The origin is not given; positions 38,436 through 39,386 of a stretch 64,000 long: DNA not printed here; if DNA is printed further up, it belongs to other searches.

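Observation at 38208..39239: HNH nuclease with an uncharacterised N-terminal domain downstream of HipB-like regulator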

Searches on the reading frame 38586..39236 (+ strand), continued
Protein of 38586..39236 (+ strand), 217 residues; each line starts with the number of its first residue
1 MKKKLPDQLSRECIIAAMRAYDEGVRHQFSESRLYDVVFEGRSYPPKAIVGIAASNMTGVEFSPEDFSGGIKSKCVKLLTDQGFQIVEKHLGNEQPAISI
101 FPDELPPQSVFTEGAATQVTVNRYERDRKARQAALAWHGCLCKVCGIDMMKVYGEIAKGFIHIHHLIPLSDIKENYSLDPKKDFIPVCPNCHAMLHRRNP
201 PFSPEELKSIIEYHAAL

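Call 23: find_encoding_contigs(protein=P0076, flank=6000, max_places=3)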
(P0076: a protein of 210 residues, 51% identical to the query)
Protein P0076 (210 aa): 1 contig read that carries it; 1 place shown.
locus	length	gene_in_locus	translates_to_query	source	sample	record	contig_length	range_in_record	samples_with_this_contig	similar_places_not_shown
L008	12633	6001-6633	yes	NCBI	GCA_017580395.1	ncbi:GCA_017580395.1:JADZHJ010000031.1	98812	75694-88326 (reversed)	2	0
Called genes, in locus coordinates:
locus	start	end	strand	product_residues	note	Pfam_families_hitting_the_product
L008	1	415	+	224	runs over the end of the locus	PF09365:DUF2461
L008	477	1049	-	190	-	PF00440:TetR_N, PF16925:TetR_C_13 (weak)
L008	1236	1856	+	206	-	PF02798:GST_N, PF13417:GST_N_3, PF13409:GST_N_2, PF00043:GST_C, PF14497:GST_C_3, PF13410:GST_C_2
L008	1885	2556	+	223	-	PF02798:GST_N, PF13417:GST_N_3, PF13409:GST_N_2, PF00043:GST_C, PF13410:GST_C_2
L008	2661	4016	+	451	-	PF01189:Methyltr_RsmB-F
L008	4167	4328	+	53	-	-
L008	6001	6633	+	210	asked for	PF26345:ScoMcrA_N, PF01844:HNH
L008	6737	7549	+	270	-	-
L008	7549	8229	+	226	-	PF03235:GmrSD_N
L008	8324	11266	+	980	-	PF01637:ATPase_2 (weak), PF05729:NACHT (weak), PF24883:NPHP3_N, PF25199:nSTAND_NTPase5 (faint)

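Call 25: predict_structure(alignment_id=A1)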
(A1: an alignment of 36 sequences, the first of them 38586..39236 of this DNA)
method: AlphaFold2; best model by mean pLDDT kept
length: 217 residues; sequences in the alignment: 36
mean_pLDDT: 83.7   pTM: 0.47
mean pLDDT of the five models: 83.7, 82.0, 80.8, 80.1, 77.5
residues with pLDDT >= 90: 111; 70-90: 73; 50-70: 15; < 50: 18
segments of 3 or more residues with pLDDT < 50: 92-101, 103-105
pLDDT, mean of each block of 10 residues (from residue 1): 88 96 85 86 91 94 87 92 89 44 49 51 81 94 95 86 88 87 94 86 93 88
secondary structure, 60 per line:
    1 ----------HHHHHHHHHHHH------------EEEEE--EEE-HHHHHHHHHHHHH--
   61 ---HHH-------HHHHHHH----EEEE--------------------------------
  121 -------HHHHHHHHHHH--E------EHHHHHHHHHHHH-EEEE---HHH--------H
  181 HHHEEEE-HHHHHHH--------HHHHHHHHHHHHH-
elements in order: H11-22 E35-39 E42-44 H46-58 H74-80 E85-88 H128-138 H149-160 E162-165 H180-183 E184-187 H189-195 H204-216

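Call 41: find_encoding_contigs(protein=P0030, flank=7000, max_places=2)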
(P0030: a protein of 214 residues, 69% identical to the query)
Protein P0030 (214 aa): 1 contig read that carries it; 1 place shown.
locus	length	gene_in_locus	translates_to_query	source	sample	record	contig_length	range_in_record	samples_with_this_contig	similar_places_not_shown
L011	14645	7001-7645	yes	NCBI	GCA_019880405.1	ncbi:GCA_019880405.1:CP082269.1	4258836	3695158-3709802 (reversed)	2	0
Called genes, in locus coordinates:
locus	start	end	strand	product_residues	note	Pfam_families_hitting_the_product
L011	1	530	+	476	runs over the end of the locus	PF01420:Methylase_S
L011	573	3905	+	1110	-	PF04313:HSDR_N, PF04851:ResIII, PF18766:SWI2_SNF2, PF22679:T1R_D3-like, PF11867:T1RH-like_C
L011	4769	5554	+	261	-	-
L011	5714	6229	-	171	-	-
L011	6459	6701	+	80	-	-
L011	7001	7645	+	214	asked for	PF26345:ScoMcrA_N, PF01844:HNH (weak)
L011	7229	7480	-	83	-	-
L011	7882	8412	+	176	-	PF10908:Tlde1_dom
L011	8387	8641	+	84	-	-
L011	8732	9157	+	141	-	-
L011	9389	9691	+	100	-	PF07377:DUF1493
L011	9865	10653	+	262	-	PF00753:Lactamase_B, PF23023:Anti-Pycsar_Apyc1 (weak), PF12706:Lactamase_B_2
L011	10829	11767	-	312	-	PF13353:Fer4_12, PF04055:Radical_SAM, PF12837:Fer4_6 (faint)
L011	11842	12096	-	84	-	PF18671:4HPAD_g_N, PF18524:HPIP_like (weak)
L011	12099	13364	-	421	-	PF02901:PFL-like, PF01228:Gly_radical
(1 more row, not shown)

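Call 42: find_encoding_contigs(protein=P0068, flank=7000, max_places=2)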
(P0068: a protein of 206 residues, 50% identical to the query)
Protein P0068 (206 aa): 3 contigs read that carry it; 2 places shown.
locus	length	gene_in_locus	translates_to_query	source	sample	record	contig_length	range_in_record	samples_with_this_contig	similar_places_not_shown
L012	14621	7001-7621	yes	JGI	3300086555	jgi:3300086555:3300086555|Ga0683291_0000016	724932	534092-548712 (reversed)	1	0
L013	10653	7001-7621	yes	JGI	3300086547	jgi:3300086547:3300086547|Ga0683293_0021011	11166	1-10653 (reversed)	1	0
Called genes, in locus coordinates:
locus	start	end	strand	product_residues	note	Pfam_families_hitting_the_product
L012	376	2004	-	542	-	PF00135:COesterase, PF20434:BD-FAE, PF07859:Abhydrolase_3 (faint)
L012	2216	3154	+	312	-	-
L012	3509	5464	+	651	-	PF04185:Phosphoesterase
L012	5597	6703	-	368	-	-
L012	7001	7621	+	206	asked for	PF26345:ScoMcrA_N, PF01844:HNH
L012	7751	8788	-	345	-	PF02775:TPP_enzyme_C, PF12367:PFO_beta_C (weak)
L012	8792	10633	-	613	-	PF01558:POR, PF01855:POR_N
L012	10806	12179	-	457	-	PF01554:MatE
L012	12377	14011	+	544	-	PF24521:Ank_KRIT1 (faint), PF13637:Ank_4 (faint), PF00023:Ank (faint), PF13606:Ank_3 (faint), PF12796:Ank_2 (weak), PF13857:Ank_5 (weak)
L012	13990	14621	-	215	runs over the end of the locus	-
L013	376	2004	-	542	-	PF00135:COesterase, PF20434:BD-FAE, PF07859:Abhydrolase_3 (faint)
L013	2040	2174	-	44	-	-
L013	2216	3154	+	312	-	-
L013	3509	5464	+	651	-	PF04185:Phosphoesterase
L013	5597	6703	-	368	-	-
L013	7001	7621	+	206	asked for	PF26345:ScoMcrA_N, PF01844:HNH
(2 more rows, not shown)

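Call 43: find_encoding_contigs(protein=P0113, flank=7000, max_places=2)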
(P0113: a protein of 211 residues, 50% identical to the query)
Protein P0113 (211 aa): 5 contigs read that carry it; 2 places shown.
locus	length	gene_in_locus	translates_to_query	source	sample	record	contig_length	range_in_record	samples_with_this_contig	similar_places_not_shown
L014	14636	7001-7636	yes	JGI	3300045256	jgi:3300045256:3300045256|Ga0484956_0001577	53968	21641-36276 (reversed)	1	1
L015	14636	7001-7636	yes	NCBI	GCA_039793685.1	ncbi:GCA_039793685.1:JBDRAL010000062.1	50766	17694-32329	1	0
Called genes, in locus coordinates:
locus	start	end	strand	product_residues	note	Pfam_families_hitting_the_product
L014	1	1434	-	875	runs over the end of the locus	PF04293:SpoVR, PF14890:Intein_splicing (weak), PF14528:LAGLIDADG_3, PF04293:SpoVR, PF24755:SpoVR_C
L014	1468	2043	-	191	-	PF05685:Uma2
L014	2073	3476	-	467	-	PF01979:Amidohydro_1, PF07969:Amidohydro_3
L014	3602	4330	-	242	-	PF06103:DUF948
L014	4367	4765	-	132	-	PF12732:YtxH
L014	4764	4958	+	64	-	-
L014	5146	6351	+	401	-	PF25917:BSH_RND, PF25973:BSH_CzcB (weak), PF25954:Beta-barrel_RND_2, PF25967:RND-MFP_C (faint), PF25975:CzcB_C (weak), PF25989:YknX_C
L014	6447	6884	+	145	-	-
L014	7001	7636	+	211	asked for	PF26345:ScoMcrA_N, PF01844:HNH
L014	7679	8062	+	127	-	-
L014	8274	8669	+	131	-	-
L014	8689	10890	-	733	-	PF01804:Penicil_amidase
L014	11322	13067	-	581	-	PF10670:DUF4198 (faint), PF13620:CarboxypepD_reg, PF13715:CarbopepD_reg_2 (faint), PF20598:DUF6795 (faint), PF24025:Ig_DR_A0283-like (faint), PF09430:EMC7_beta-sandw (faint), PF13620:CarboxypepD_reg (weak), PF22904:NOMO1-like_2nd (weak), +4 more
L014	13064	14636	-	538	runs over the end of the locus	PF00775:Dioxygenase_C (faint), PF13620:CarboxypepD_reg (weak), PF22904:NOMO1-like_2nd (faint), PF09430:EMC7_beta-sandw (faint), PF13715:CarbopepD_reg_2 (faint), PF17802:SpaA (faint), PF17210:SdrD_B (faint), PF13620:CarboxypepD_reg (weak)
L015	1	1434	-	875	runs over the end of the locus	PF04293:SpoVR, PF14890:Intein_splicing (weak), PF14528:LAGLIDADG_3, PF04293:SpoVR, PF24755:SpoVR_C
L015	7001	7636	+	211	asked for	PF26345:ScoMcrA_N, PF01844:HNH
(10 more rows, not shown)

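Call 44: find_encoding_contigs(protein=P0090, flank=7000, max_places=3)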
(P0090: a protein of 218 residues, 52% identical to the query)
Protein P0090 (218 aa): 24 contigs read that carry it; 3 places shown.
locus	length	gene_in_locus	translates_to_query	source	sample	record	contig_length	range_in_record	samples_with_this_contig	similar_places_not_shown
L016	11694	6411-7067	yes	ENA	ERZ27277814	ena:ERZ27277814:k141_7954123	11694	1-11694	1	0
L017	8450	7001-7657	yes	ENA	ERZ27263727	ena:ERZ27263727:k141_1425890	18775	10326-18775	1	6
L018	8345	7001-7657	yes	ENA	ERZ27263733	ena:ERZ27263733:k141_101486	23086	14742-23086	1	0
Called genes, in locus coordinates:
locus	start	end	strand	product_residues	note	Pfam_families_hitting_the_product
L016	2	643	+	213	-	?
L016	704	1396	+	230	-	PF00574:CLP_protease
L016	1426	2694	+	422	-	PF06689:zf-C4_ClpX, PF01078:Mg_chelatase (faint), PF00004:AAA, PF07724:AAA_2, PF07728:AAA_5 (weak), PF13401:AAA_22 (weak), PF10431:ClpB_D2-small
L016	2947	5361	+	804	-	PF02190:LON_substr_bdg, PF08298:AAA_PrkA (weak), PF00004:AAA, PF07728:AAA_5, PF22667:Lon_lid, PF05362:Lon_C, PF13541:ChlI (weak)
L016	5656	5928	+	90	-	PF00216:Bac_DNA_binding, PF18291:HU-HIG, PF18175:HU-CCDC81_bac_2 (weak)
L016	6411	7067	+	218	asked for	PF26345:ScoMcrA_N, PF01844:HNH (weak)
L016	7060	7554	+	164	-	PF08238:Sel1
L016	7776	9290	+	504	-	PF00665:rve (weak), PF22483:Mu-transpos_C_2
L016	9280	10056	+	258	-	PF01695:IstB_IS21, PF00308:Bac_DnaA (weak)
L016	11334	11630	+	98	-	PF01527:HTH_Tnp_1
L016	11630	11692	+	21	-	?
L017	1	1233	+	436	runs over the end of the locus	PF05697:Trigger_N, PF00254:FKBP_C, PF05698:Trigger_C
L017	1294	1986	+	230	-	PF00574:CLP_protease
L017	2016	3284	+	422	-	PF06689:zf-C4_ClpX, PF01078:Mg_chelatase (faint), PF00004:AAA, PF07724:AAA_2, PF07728:AAA_5 (weak), PF13401:AAA_22 (weak), PF10431:ClpB_D2-small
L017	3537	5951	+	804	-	PF02190:LON_substr_bdg, PF08298:AAA_PrkA (weak), PF00004:AAA, PF07728:AAA_5, PF22667:Lon_lid, PF05362:Lon_C, PF13541:ChlI (weak)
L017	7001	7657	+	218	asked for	PF26345:ScoMcrA_N, PF01844:HNH (weak)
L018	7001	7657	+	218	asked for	PF26345:ScoMcrA_N, PF01844:HNH (weak)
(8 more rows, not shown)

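Call 51: search_solved_structures(query=A1, max_evalue=0.01)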
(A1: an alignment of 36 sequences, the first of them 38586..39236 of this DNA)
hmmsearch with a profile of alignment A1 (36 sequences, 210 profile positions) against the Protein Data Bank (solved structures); distinct sequences matched with E-value up to 0.01: 2.
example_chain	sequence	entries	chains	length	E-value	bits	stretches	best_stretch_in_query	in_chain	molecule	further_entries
5zmm_A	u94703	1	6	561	5.7e-11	45.4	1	6-89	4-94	Uncharacterized protein McrA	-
6ghc_A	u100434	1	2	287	2.1e-06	30.5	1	100-193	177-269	5-methylcytosine-specific restriction enzyme A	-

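Call 58: search_dna_similar(query=window:38586-39236:+, collection=plasmids, mode=protein, max_rows=15)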
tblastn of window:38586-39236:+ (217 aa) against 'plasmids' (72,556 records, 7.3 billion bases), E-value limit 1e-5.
Records with a match: 214; places in all: 215; records where one place covers at least 80% of the query: 7.
Best place of each record, by identity: 60-80% 5; <60% 209.
By first word of the organism name: Klebsiella 107; Enterobacter 19; Escherichia 13; Rhizobium 10; Bacillus 8; Salmonella 6; Raoultella 4; Citrobacter 3; Hafnia 3; Arcobacter 2; and 32 more.
By predicted mobility (MOB-suite, as given by PLSDB): conjugative 131; non-mobilizable 59; mobilizable 24.
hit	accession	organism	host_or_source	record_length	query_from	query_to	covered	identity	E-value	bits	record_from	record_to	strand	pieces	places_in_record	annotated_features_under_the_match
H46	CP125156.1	Klebsiella pneumoniae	-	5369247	1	209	96%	67.5%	8e-94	306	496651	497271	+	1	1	HNH endonuclease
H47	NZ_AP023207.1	Escherichia coli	Homo sapiens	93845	3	212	97%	60.5%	3e-86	285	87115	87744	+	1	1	HNH endonuclease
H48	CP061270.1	Escherichia coli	Sheep,cell culture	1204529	3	212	97%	60.5%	3e-86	285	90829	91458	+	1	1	HNH endonuclease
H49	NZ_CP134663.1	Escherichia coli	Larus michahellis,bacteria,cloaca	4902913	3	212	97%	59.0%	1e-82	274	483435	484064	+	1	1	none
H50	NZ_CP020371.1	Candidatus Thiodictyon syntrophicum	meromictic lake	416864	37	209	80%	41.4%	8e-35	137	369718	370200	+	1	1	HNH endonuclease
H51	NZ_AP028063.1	Marinobacter shengliensis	-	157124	76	212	63%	44.2%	7e-33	131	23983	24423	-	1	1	HNH endonuclease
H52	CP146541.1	Klebsiella michiganensis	-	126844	70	211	65%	41.9%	5e-31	126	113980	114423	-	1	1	hypothetical protein | HNH endonuclease | Tn3-like element Tn5403 family transposase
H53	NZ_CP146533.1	Klebsiella michiganensis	Hospital Wastewater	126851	70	211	65%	41.9%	5e-31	126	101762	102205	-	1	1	hypothetical protein | HNH endonuclease | Tn3-like element Tn5403 family transposase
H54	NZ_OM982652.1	Citrobacter freundii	-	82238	101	212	52%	52.6%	2e-32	130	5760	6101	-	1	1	HNH endonuclease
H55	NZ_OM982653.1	Citrobacter freundii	-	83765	101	212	52%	52.6%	2e-32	130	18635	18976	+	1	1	HNH endonuclease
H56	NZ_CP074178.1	Enterobacter asburiae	lake water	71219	101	212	52%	51.8%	2e-33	133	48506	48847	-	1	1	HNH endonuclease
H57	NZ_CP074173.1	Enterobacter sp. JBIWA003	lake water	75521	101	212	52%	51.8%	2e-33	133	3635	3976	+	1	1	HNH endonuclease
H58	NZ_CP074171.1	Enterobacter sp. JBIWA003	lake water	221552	101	212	52%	51.8%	2e-33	133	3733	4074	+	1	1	HNH endonuclease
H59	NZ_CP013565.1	Rhizobium phaseoli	Phaseolus vulgaris,Whole ...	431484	10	214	94%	28.2%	8e-12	71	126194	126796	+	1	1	HNH endonuclease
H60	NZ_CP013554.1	Rhizobium phaseoli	Phaseolus vulgaris,Whole ...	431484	10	214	94%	28.2%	8e-12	71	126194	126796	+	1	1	HNH endonuclease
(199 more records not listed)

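Call 59: search_dna_similar(query=window:38586-39236:+, collection=phages, mode=protein, max_rows=15)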
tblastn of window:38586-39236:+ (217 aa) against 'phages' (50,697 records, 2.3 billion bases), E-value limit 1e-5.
Records with a match: 12; places in all: 12; records where one place covers at least 80% of the query: 0.
Best place of each record, by identity: <60% 12.
By first word of the organism name: Vibrio 7; Acinetobacter 2; Bacteriophage 1; Clostridium 1; Monoglobales 1.
By host as written in the record: - 3; Clostridium botulinum BKT2873 1; Vibrio cyclitrophicus 10N.286.55.E8 1; Vibrio cyclitrophicus 10N.286.55.A5 1; Vibrio cyclitrophicus 10N.286.55.C7 1; Vibrio cyclitrophicus 10N.286.45.F8 1; Vibrio cyclitrophicus 10N.261.55.B9 1; Vibrio cyclitrophicus 10N.286.54.F4 1; and 2 more.
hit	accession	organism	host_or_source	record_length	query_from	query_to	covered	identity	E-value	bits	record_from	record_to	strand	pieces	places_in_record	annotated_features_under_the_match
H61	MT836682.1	Bacteriophage sp.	human fecal samples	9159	87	216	60%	41.2%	7e-25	107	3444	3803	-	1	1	record has no annotation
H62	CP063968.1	Clostridium phage CWou-2020b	Clostridium botulinum BKT2873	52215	102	212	51%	37.8%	6e-22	99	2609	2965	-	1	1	HNH endonuclease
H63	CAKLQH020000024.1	Acinetobacter phage MD-2021a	not known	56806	112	212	47%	40.2%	8e-20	92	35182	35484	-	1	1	endonuclease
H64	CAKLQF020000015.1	Acinetobacter phage MD-2021a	not known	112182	112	212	47%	40.2%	9e-20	92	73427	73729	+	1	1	endonuclease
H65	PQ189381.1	Vibrio phage 10N.286.55.E8_PE004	Vibrio cyclitrophicus 10N.286.55.E8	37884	125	216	42%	37.0%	1e-9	63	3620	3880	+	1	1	hypothetical protein (x2)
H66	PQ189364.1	Vibrio phage 10N.286.55.A5_PE003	Vibrio cyclitrophicus 10N.286.55.A5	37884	125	216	42%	37.0%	2e-9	62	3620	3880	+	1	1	hypothetical protein (x2)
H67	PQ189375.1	Vibrio phage 10N.286.55.C7_PE004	Vibrio cyclitrophicus 10N.286.55.C7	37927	125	216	42%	37.0%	2e-9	62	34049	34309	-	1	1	hypothetical protein (x2)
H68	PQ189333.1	Vibrio phage 10N.286.45.F8_PE002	Vibrio cyclitrophicus 10N.286.45.F8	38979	5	89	39%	36.8%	8e-8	57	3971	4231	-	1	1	hypothetical protein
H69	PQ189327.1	Vibrio phage 10N.261.55.B9_PE003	Vibrio cyclitrophicus 10N.261.55.B9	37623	5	89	39%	36.4%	6e-8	58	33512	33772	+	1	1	hypothetical protein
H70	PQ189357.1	Vibrio phage 10N.286.54.F4_PE002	Vibrio cyclitrophicus 10N.286.54.F4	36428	5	89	39%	35.6%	2e-8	59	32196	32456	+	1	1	hypothetical protein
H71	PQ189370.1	Vibrio phage 10N.286.55.C3_PE002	Vibrio cyclitrophicus 10N.286.55.C3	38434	5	89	39%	35.6%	2e-8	59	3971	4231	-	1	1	hypothetical protein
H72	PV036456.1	Monoglobales phage CHVD 5762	Monoglobales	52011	142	211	32%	43.2%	1e-12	72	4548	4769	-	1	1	hypothetical protein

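Call 71: fold_search(model_id=the predicted structure, library=pdb)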
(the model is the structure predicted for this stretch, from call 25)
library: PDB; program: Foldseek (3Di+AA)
matches with E <= 10: 72; with E <= 0.001: 0
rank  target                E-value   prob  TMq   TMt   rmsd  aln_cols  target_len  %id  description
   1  5zmm_B                4.8e-03  1.00  0.27  0.12   2.9        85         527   26  Structure of the Type IV phosphorothioation-dependent restriction endonuclease ScoMcrA (released 2018-09-26)
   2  8fmg_L                3.8e-02  0.99  0.28  0.18   5.6        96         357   17  Structure of CBASS Cap5 from Pseudomonas syringae as an activated tetramer with the cyclic dinucleotide 3'2'-c-diAMP l (released 2024-02-07)
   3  8fm1_C                4.1e-02  0.98  0.26  0.17   7.4        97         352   14  Structure of CBASS Cap5 from Pseudomonas syringae in the absence of a ligand (apo form dimer) (released 2024-02-07)
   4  8fm1_D                5.9e-02  0.96  0.24  0.15   7.7       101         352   14  Structure of CBASS Cap5 from Pseudomonas syringae in the absence of a ligand (apo form dimer) (released 2024-02-07)
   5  8fm1_G                7.0e-02  0.96  0.26  0.17   7.2        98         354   17  Structure of CBASS Cap5 from Pseudomonas syringae in the absence of a ligand (apo form dimer) (released 2024-02-07)
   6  8fm1_A                7.0e-02  0.95  0.24  0.15   7.6       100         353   16  Structure of CBASS Cap5 from Pseudomonas syringae in the absence of a ligand (apo form dimer) (released 2024-02-07)
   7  5zmm_A                7.0e-02  0.57  0.30  0.14  11.1       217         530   16  Structure of the Type IV phosphorothioation-dependent restriction endonuclease ScoMcrA (released 2018-09-26)
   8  9nlg_D                7.5e-02  0.96  0.27  0.18   7.0       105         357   16  CBASS Pseudomonas syringae Cap5 tetramer with 3'2'-c-GAMP cyclic dinucleotide ligand (His56Ala mutant without Mg2+ ion (released 2025-06-18)
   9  8fmh_B                1.1e-01  0.94  0.25  0.16   5.8        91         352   16  Structure of CBASS Cap5 from Pseudomonas syringae as an activated tetramer with the cyclic dinucleotide 3'2'-c-dGAMP l (released 2024-02-07)
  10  8fmf_D                1.4e-01  0.96  0.27  0.17   5.4        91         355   18  Structure of CBASS Cap5 from Pseudomonas syringae as an activated tetramer with the cyclic dinucleotide 3'2'-c-diAMP l (released 2024-02-07)
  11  8fmg_D                1.6e-01  0.92  0.26  0.17   5.3        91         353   18  Structure of CBASS Cap5 from Pseudomonas syringae as an activated tetramer with the cyclic dinucleotide 3'2'-c-diAMP l (released 2024-02-07)
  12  9dif_B                1.7e-01  0.87  0.28  0.18   5.8       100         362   14  CBASS Pseudomonas syringae Cap5 tetramer with DNA duplex and 3'2'-c-GAMP cyclic dinucleotide ligand (released 2025-06-18)
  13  8fmf_B                1.8e-01  0.95  0.26  0.17   4.2        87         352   18  Structure of CBASS Cap5 from Pseudomonas syringae as an activated tetramer with the cyclic dinucleotide 3'2'-c-diAMP l (released 2024-02-07)
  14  9nlg_B                1.8e-01  0.90  0.29  0.18   7.1       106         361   15  CBASS Pseudomonas syringae Cap5 tetramer with 3'2'-c-GAMP cyclic dinucleotide ligand (His56Ala mutant without Mg2+ ion (released 2025-06-18)
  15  8fmh_D                1.8e-01  0.87  0.24  0.16   6.2        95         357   17  Structure of CBASS Cap5 from Pseudomonas syringae as an activated tetramer with the cyclic dinucleotide 3'2'-c-dGAMP l (released 2024-02-07)
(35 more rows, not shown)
